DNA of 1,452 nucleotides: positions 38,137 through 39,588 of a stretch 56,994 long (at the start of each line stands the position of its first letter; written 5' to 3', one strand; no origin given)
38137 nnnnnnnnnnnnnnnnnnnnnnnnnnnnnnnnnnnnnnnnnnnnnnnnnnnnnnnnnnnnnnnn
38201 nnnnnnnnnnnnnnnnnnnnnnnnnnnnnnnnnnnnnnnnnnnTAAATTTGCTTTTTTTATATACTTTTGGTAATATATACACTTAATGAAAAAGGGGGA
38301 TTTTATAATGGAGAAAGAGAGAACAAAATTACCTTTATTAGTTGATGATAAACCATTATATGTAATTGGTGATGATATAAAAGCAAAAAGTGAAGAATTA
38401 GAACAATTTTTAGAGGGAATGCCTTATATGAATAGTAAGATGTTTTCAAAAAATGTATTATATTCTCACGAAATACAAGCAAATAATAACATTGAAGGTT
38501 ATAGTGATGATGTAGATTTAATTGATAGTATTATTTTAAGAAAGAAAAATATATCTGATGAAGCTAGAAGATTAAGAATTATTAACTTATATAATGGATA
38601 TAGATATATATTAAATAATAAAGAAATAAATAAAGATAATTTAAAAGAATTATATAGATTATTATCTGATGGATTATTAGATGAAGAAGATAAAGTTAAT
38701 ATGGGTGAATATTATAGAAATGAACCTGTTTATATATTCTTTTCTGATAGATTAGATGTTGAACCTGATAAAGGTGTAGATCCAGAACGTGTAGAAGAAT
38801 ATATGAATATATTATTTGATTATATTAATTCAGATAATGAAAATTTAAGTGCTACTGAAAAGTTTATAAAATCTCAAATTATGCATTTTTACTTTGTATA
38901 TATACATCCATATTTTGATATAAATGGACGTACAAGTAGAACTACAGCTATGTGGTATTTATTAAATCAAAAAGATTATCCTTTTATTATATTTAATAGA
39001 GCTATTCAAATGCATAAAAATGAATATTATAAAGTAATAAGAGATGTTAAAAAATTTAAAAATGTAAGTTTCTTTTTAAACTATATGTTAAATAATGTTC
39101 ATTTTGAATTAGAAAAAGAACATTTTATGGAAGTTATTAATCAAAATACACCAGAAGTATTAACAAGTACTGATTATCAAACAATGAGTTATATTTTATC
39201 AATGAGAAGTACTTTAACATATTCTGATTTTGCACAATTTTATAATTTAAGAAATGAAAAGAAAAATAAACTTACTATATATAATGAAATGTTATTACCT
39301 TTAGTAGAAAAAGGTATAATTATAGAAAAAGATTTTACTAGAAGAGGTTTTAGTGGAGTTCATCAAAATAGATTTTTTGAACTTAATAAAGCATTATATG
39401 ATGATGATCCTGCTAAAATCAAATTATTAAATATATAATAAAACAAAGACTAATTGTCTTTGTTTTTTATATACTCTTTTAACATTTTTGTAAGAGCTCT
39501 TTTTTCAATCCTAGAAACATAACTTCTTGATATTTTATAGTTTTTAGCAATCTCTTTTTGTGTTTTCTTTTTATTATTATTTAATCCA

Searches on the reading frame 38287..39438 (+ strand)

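Call 6: search_protein_families(library=pfam, proteins=[window:38287-39438:+])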
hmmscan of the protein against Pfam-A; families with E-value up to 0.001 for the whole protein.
window:38287-39438:+ (383 aa): 1 family
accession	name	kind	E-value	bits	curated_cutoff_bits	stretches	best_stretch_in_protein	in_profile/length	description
PF02661.23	Fic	-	1.9e-12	48.3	24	1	114-225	2-93/93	Fic/DOC family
